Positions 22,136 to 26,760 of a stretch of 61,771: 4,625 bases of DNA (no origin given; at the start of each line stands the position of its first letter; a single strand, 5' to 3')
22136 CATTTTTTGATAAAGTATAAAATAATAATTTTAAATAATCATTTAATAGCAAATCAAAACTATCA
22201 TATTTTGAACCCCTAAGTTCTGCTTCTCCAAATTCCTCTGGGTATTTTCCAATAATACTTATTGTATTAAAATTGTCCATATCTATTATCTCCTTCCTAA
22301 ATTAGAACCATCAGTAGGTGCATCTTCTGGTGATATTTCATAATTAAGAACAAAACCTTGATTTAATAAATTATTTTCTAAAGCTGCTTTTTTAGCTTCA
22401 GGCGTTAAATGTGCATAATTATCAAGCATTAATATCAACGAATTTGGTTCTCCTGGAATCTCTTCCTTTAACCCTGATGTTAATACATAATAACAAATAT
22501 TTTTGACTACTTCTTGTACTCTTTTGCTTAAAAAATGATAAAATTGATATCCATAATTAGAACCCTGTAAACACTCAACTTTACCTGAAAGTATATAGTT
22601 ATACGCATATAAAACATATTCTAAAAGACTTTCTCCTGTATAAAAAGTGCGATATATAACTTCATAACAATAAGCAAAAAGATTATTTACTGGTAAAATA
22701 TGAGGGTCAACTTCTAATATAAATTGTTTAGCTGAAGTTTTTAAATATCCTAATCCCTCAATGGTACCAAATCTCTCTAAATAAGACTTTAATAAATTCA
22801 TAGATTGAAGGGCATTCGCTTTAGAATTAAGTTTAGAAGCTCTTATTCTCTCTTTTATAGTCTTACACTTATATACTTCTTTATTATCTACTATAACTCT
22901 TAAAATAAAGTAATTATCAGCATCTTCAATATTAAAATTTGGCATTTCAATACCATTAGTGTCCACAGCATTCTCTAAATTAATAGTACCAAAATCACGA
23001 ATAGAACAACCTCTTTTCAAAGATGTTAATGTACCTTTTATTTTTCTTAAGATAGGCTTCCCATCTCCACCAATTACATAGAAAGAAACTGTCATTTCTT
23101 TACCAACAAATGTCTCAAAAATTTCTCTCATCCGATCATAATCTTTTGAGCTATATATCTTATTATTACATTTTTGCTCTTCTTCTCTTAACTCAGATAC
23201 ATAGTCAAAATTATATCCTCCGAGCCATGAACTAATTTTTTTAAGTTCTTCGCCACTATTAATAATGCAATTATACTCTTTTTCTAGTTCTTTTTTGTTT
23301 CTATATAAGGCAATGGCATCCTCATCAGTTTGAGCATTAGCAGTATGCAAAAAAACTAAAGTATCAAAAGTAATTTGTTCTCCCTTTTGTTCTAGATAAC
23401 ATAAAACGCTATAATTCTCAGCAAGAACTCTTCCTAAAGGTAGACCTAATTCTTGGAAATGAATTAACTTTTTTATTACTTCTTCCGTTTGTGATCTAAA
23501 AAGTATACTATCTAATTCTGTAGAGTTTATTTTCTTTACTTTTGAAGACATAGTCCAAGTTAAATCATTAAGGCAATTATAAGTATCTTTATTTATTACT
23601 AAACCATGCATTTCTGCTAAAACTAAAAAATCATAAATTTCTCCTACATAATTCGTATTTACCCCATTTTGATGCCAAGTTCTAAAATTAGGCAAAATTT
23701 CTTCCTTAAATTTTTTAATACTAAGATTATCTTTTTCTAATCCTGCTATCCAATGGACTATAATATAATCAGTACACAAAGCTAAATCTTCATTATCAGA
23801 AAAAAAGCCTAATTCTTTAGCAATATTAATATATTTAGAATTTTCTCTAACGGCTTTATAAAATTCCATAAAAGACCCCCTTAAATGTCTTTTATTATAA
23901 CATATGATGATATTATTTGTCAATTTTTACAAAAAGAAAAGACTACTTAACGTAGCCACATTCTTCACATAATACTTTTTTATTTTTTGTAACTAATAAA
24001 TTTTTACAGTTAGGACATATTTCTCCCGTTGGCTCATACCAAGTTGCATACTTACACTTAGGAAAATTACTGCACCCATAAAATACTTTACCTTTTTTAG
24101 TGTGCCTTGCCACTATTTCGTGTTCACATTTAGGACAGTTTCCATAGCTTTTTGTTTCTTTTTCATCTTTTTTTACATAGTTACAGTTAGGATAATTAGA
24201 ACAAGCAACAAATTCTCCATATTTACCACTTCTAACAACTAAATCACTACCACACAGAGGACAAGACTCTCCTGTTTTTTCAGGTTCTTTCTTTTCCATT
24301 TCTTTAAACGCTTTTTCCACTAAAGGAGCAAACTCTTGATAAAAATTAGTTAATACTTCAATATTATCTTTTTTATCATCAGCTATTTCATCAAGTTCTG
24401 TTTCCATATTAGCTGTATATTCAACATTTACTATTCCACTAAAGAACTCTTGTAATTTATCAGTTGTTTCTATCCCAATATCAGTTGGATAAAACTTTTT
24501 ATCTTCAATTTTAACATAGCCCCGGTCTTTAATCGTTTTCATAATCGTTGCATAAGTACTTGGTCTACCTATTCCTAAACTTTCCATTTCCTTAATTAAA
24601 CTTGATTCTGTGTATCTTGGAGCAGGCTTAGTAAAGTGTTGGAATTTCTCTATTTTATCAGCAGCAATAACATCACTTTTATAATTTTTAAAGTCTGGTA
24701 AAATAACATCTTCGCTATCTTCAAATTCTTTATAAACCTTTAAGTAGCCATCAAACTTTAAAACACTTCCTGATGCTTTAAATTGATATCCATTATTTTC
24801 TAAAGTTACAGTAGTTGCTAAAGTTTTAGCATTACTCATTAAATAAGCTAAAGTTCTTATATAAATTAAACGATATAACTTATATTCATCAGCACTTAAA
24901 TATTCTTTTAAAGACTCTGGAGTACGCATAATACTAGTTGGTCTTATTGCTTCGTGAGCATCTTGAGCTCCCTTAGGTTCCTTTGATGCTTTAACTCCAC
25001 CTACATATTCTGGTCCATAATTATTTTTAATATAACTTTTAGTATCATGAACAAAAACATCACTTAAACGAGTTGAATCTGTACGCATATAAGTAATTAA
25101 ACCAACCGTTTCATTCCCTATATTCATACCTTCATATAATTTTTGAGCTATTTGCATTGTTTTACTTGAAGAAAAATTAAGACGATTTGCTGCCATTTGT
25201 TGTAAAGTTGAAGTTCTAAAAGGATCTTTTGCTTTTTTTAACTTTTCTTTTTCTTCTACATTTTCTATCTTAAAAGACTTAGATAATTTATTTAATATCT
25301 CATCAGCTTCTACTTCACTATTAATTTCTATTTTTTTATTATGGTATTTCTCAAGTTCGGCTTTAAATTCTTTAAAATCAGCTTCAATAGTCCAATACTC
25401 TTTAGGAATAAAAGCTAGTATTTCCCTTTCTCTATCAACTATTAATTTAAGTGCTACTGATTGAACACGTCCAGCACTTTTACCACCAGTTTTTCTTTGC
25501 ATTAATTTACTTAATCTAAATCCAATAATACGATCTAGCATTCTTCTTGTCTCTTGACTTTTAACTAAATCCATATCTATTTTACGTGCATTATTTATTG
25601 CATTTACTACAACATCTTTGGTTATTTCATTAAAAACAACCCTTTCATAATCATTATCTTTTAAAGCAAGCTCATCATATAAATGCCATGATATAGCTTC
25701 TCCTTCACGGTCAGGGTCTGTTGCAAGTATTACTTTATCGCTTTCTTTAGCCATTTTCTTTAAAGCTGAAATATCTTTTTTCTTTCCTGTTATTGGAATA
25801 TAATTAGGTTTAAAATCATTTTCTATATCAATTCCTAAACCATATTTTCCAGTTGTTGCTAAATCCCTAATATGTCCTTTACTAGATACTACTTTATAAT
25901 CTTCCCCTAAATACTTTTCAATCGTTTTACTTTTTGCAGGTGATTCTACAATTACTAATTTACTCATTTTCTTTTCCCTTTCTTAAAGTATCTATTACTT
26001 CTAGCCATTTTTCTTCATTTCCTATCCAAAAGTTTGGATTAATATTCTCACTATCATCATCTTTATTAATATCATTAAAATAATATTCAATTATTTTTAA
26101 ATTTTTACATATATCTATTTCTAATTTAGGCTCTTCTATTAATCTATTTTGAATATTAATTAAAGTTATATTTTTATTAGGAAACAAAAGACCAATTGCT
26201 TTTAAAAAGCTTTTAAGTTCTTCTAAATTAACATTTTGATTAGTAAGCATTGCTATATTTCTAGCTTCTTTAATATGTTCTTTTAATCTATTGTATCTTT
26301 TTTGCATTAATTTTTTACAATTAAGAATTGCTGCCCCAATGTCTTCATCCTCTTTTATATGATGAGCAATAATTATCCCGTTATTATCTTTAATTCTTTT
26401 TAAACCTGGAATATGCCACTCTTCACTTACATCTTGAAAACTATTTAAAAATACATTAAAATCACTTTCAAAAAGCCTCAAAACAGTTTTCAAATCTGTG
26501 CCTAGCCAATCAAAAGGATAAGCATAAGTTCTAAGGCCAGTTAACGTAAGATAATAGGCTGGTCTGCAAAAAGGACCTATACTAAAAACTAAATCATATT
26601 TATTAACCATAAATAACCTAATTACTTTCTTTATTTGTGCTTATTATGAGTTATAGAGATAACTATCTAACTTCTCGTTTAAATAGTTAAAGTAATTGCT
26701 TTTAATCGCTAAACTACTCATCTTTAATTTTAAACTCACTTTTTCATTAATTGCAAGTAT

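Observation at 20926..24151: Intact topA, a two-gene insert, then a decayed 5'-truncated topA copy: footprint of a Campbell-type insertion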

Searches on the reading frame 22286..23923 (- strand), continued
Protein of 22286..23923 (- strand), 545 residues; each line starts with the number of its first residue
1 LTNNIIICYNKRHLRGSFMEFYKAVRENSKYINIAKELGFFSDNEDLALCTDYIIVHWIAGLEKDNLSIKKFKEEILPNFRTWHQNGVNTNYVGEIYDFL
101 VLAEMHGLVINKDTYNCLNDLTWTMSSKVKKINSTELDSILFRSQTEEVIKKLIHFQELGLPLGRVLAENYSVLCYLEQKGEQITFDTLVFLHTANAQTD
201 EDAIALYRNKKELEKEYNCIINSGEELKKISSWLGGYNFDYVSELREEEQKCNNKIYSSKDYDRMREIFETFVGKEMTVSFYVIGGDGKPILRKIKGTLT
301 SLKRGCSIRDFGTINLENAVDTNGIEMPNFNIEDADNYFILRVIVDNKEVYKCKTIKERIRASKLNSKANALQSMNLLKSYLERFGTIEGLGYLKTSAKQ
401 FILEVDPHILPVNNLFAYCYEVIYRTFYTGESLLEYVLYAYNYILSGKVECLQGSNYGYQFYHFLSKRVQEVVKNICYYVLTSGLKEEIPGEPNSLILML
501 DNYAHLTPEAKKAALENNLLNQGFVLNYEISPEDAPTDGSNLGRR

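Call 91: find_related_loci(query=A3, collection=viral_contigs, flank=6000)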
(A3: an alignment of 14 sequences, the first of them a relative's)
Query A3 (527 aa) in viral_contigs; peptide patterns used: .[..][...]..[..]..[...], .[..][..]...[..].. (x = any residue, [..] = any of these).
13 stretches matched a pattern, but none encodes a relative of the query by tblastn (E <= 1e-3).

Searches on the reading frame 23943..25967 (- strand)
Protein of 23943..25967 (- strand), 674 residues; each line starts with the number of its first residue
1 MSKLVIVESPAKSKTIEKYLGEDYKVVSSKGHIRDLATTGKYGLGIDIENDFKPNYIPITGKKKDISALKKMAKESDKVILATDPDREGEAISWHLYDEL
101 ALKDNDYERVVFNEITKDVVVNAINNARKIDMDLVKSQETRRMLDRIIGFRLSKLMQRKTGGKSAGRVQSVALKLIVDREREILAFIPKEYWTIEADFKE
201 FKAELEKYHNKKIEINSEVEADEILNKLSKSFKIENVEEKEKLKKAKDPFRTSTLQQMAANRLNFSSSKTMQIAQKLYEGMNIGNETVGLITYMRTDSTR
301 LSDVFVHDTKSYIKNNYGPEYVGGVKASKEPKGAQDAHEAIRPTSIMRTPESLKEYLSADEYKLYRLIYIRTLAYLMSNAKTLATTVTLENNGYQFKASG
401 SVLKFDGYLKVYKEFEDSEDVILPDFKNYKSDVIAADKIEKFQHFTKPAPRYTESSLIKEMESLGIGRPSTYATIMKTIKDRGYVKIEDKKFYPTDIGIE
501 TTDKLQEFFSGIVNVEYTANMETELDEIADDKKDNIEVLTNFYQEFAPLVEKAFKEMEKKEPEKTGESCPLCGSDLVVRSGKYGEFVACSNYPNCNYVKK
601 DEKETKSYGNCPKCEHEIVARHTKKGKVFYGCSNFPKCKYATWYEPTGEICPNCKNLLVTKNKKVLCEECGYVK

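Call 6: search_protein_families(library=pfam, proteins=[window:23943-25967:-], max_evalue=0.01)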
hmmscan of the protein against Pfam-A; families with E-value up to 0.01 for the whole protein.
window:23943-25967:- (674 aa): 6 families
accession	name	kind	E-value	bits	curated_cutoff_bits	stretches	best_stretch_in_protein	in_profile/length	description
PF01131.25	Topoisom_bac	-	3.2e-124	415.5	35.1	1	130-539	2-410/411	DNA topoisomerase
PF01396.24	Zn_ribbon_Top1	-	5.1e-30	103.4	32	2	566-603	1-38/39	Topoisomerase DNA binding C4 zinc finger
PF01751.28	Toprim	-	3.9e-24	85.1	23.1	1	3-115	1-96/96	Toprim domain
PF02150.21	Zn_ribbon_RPB9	-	0.00072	19.8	25.2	1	651-674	4-31/36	RNA polymerases M/15 Kd subunit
PF11934.14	DUF3452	-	0.0028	17.8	26.3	1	504-566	21-83/135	Domain of unknown function (DUF3452)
PF13662.12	Toprim_4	-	0.0029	18.3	25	0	62-100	47-74/85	Toprim domain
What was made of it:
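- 23943..25967 (-): Intact topA (674 aa: Toprim, Topoisom_bac, three Zn ribbons) with the native C-terminus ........*. Pfam (call 6).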

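Call 10: find_encoding_contigs(protein=window:23943-25967:-, flank=6000, max_places=10)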
Protein window:23943-25967:- (674 aa): no gene with exactly this product is on record in the collection.

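Call 11: find_related_loci(query=window:23943-25967:-, collection=genome_contigs, flank=8000)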
Query window:23943-25967:- (674 aa) in genome_contigs; peptide patterns used: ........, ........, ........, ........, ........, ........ (x = any residue, [..] = any of these).
288 stretches matched a pattern; 177 encode a relative of the query (tblastn E <= 1e-3); the best 80 are kept; 80 distinct loci.
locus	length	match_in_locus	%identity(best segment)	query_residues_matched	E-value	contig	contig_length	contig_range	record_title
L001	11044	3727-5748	85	1-674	0e+0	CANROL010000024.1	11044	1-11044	MAG: uncultured Bacilli bacterium isolate Lapin-020__bin16 genome assembly, contig: Lapin-020__NODE_8634_length_11044_co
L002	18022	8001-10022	88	1-674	0e+0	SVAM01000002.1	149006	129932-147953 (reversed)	MAG: Bacillota bacterium isolate SIG202 NODE_500_length_149006_cov_3.519529, whole genome shotgun sequence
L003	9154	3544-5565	85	1-674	0e+0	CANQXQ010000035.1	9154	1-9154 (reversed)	MAG: uncultured Bacilli bacterium isolate Lapin-020__bin23 genome assembly, contig: Lapin-020__NODE_11248_length_9154_co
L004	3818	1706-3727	86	1-674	0e+0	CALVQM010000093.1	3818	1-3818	MAG: uncultured Bacilli bacterium isolate BRZ_NT__bin122 genome assembly, contig: BRZ_NT__NODE_26342_length_3818_cov_5.0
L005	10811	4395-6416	88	1-674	0e+0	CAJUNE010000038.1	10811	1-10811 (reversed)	MAG TPA_asm: uncultured Bacilli bacterium isolate MGBC161736 genome assembly, contig: MGBC161736.38, whole genome shotgu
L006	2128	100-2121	86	1-674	0e+0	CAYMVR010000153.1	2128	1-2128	MAG TPA_asm: uncultured Muribaculaceae bacterium isolate SRP287540_co1_368 genome assembly, contig: NODE_57227_length_21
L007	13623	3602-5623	86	1-674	0e+0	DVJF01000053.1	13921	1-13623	MAG TPA_asm: Candidatus Caccenecus avistercoris isolate CHK193-13418 CHK193__C210121_L13921_ERR3414588, whole genome sho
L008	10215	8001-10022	85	1-674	0e+0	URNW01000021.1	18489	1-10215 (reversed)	uncultured Tenericutes bacterium isolate UMGS1172 genome assembly, contig: NODE_1807_length_18489_cov_15.829337, whole g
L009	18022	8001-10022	87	1-674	0e+0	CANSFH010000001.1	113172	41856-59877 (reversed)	MAG TPA_asm: uncultured Mycoplasma sp. isolate SRR15730527_bin.41_metawrap_v1.3_MAG genome assembly, contig: NODE.259_le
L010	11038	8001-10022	85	1-674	0e+0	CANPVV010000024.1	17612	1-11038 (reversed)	MAG: uncultured Bacilli bacterium isolate Lapin-001__bin38 genome assembly, contig: Lapin-001__NODE_3328_length_17612_co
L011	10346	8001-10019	85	1-673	0e+0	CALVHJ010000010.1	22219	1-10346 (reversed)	MAG: uncultured Bacilli bacterium isolate BRZ_EP__bin3 genome assembly, contig: BRZ_EP__NODE_3892_length_22219_cov_4.363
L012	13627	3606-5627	86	1-674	0e+0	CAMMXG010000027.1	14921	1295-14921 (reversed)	MAG: uncultured Mycoplasma sp. isolate ERR4968593_bin.11_MetaWRAP_v1.1_MAG genome assembly, contig: NODE_2234_length_149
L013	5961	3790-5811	86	1-674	0e+0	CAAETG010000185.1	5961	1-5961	MAG TPA_asm: Bacilli bacterium, isolate HGM10802, WGS project CAAETG010000000 data, contig: ERS608568_37_k95_121615, who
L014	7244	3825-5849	85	1-674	0e+0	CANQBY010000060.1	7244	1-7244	MAG: uncultured Bacilli bacterium isolate Lapin-001__bin80 genome assembly, contig: Lapin-001__NODE_8409_length_7244_cov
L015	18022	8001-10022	84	1-674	0e+0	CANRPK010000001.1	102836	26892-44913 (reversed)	MAG: uncultured Bacilli bacterium isolate Lapin-018__bin95 genome assembly, contig: Lapin-018__NODE_139_length_102836_co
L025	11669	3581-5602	83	1-674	0e+0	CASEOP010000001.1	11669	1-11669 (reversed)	uncultured Mycoplasmatota bacterium isolate Batch6_idba_bin.906 genome assembly, contig: Batch6_idba_bin.906.fa_k87_2561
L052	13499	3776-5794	86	1-674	0e+0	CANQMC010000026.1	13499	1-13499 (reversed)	MAG: uncultured Bacilli bacterium isolate Lapin-014__bin58 genome assembly, contig: Lapin-014__NODE_3892_length_13499_co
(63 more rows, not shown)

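Call 44: search_protein_families(library=pfam, proteins=[L012:5803-8211:+, L012:8329-8871:+, L012:8992-9585:+, L012:9585-10439:+, L052:5868-6539:+, L025:5637-6230:+], max_evalue=0.01)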
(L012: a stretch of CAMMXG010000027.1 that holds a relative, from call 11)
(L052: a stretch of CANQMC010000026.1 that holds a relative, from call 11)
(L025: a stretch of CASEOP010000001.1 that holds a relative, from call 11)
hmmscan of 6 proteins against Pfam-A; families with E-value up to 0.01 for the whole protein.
L012:5803-8211:+ (802 aa): 2 families
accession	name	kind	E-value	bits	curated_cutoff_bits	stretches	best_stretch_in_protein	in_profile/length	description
PF00041.27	fn3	-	0.00065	20.3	25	1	413-488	3-74/84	Fibronectin type III domain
PF15043.11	CNRIP1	-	0.0032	17.5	27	0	55-122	63-130/157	CB1 cannabinoid receptor-interacting protein 1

L012:8329-8871:+ (180 aa): 0 families

L012:8992-9585:+ (197 aa): 2 families
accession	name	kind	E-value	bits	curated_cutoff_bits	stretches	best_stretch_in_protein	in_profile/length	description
PF13338.12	AbiEi_4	-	6.8e-11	42.5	25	1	13-53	9-49/49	Transcriptional regulator, AbiEi antitoxin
PF20217.3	DUF6577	-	2e-05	24.8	27.8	1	121-195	121-200/204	Family of unknown function (DUF6577)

L012:9585-10439:+ (284 aa): 1 family
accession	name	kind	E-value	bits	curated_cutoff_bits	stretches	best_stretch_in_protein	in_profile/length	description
PF08843.17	AbiEii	-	1e-35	124.2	22.5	1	32-259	1-228/238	Nucleotidyl transferase AbiEii toxin, Type IV TA system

L052:5868-6539:+ (223 aa): 0 families

L025:5637-6230:+ (197 aa): 0 families
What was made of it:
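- On Known anti-phage defence systems (PADLOC 2.0): The only support is context, since AbiE occupies the same site in L012 (call 44).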

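Call 61: find_homologous_proteins(query=window:23943-25967:-, max_evalue=1e-100)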
Query window:23943-25967:- (674 aa): 8000 proteins with E <= 1e-100 among 8000 candidates; the best 120 are listed.
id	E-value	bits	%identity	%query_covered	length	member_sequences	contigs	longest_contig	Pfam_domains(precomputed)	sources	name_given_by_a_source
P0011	0.0e+0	1513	100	100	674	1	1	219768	PF01396.25,PF01131.26,PF01751.29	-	-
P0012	0.0e+0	1353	88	100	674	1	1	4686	PF01396.25,PF01131.26,PF01751.29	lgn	-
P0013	0.0e+0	1347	89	100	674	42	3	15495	PF01396.25,PF01131.26,PF01751.29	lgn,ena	-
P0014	0.0e+0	1344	89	100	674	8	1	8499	PF01396.25,PF01131.26,PF01751.29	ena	-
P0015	0.0e+0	1342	88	100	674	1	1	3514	PF01396.25,PF01131.26,PF01751.29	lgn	-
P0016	0.0e+0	1339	88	100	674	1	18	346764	PF01396.25,PF01131.26,PF01751.29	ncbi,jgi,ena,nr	ncbi:MAG: type I DNA topoisomerase [Firmicutes bacterium]|nr:type I DNA topoisomerase [Bacillota bac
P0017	0.0e+0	1337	88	100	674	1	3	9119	PF01396.25,PF01131.26,PF01751.29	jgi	-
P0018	0.0e+0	1335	87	100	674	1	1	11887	PF01396.25,PF01131.26,PF01751.29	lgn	-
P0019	0.0e+0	1335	88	100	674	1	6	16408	PF01396.25,PF01131.26,PF01751.29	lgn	-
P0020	0.0e+0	1335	88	100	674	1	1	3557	PF01396.25,PF01131.26,PF01751.29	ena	-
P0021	0.0e+0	1335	87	100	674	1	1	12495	PF01396.25,PF01131.26,PF01751.29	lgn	-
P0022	0.0e+0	1332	88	100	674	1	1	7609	PF01396.25,PF01131.26,PF01751.29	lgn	-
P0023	0.0e+0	1332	87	100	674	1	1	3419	PF01396.25,PF01131.26,PF01751.29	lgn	-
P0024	0.0e+0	1328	87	100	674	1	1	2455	PF01396.25,PF01131.26,PF01751.29,PF02150.22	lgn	-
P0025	0.0e+0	1327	87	100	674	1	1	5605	PF01396.25,PF01131.26,PF01751.29,PF02150.22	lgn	-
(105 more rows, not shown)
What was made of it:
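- Tried and rejected: A closer genome: exact topA look-up (call 10) and a topA homologue search (call 61) found nothing above 89% full-length.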

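Call 62: find_encoding_contigs(protein=P0013, flank=6000, max_places=4)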
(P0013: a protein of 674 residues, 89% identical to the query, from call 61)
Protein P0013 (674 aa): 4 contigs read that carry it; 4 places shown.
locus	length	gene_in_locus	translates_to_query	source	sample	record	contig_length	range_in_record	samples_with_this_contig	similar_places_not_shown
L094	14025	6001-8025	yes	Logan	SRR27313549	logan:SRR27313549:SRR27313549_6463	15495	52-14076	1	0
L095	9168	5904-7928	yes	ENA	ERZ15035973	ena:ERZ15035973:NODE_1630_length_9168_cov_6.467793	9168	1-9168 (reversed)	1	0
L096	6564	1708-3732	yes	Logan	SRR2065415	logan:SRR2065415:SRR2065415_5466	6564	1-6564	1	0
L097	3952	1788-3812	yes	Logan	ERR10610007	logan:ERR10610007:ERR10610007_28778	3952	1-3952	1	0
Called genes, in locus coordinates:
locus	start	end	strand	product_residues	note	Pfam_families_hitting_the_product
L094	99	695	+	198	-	PF06042:NTP_transf_6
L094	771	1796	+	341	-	PF13310:Virulence_RhuM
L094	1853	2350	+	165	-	PF00583:Acetyltransf_1 (weak), PF13302:Acetyltransf_3 (weak)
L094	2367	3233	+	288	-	PF03193:RsgA_GTPase (faint), PF00025:Arf (faint), PF01926:MMR_HSR1, PF02421:FeoB_N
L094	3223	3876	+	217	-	PF01351:RNase_HII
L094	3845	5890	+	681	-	PF00884:Sulfatase, PF01663:Phosphodiest (weak)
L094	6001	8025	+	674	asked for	PF01751:Toprim, PF01131:Topoisom_bac, PF01396:Zn_ribbon_Top1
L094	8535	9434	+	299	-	PF00005:ABC_tran, PF13304:AAA_21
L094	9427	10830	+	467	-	PF12679:ABC2_membrane_2, PF12698:ABC2_membrane_3, PF10920:DUF2705, PF12730:ABC2_membrane_4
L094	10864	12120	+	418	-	PF01522:Polysacc_deac_1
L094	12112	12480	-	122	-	-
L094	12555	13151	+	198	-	PF00081:Sod_Fe_N, PF02777:Sod_Fe_C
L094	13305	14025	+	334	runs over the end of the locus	PF03444:WHD_HrcA (weak), PF01628:HrcA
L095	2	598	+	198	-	?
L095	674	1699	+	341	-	PF13310:Virulence_RhuM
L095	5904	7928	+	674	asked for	PF01751:Toprim, PF01131:Topoisom_bac, PF01396:Zn_ribbon_Top1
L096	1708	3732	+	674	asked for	PF01751:Toprim, PF01131:Topoisom_bac, PF01396:Zn_ribbon_Top1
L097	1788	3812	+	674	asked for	PF01751:Toprim, PF01131:Topoisom_bac, PF01396:Zn_ribbon_Top1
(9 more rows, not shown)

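Call 63: find_encoding_contigs(protein=P0014, flank=6000, max_places=3)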
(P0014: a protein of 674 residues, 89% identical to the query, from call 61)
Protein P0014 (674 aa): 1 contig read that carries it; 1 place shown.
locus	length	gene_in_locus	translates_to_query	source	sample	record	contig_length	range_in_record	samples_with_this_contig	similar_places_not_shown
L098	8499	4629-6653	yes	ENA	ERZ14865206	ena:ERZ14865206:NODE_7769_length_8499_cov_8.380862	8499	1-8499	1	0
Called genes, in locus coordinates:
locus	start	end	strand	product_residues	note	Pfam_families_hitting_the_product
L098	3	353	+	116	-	?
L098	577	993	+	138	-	PF27217:AF_0155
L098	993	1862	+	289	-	PF03193:RsgA_GTPase (faint), PF00025:Arf (faint), PF01926:MMR_HSR1, PF02421:FeoB_N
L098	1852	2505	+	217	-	PF01351:RNase_HII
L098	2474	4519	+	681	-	PF00884:Sulfatase, PF01663:Phosphodiest (weak)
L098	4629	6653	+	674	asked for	PF01751:Toprim, PF01131:Topoisom_bac, PF01396:Zn_ribbon_Top1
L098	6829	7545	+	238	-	PF00005:ABC_tran, PF13304:AAA_21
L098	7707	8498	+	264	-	?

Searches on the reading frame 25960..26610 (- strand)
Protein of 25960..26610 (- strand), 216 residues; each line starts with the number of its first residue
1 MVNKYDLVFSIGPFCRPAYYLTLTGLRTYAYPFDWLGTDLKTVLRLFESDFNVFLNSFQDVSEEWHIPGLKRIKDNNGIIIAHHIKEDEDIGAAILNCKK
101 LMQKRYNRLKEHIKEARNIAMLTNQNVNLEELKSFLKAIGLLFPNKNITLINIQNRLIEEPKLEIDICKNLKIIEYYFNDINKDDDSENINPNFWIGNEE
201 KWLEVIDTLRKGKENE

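Call 6: search_protein_families(library=pfam, proteins=[window:25960-26610:-], max_evalue=0.01)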
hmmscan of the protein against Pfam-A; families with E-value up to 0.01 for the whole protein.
window:25960-26610:- (216 aa): 1 family
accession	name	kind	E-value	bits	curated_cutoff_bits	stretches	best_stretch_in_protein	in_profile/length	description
PF08795.16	DUF1796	-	4e-09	36.9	23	1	8-59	3-54/166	Putative papain-like cysteine peptidase (DUF1796)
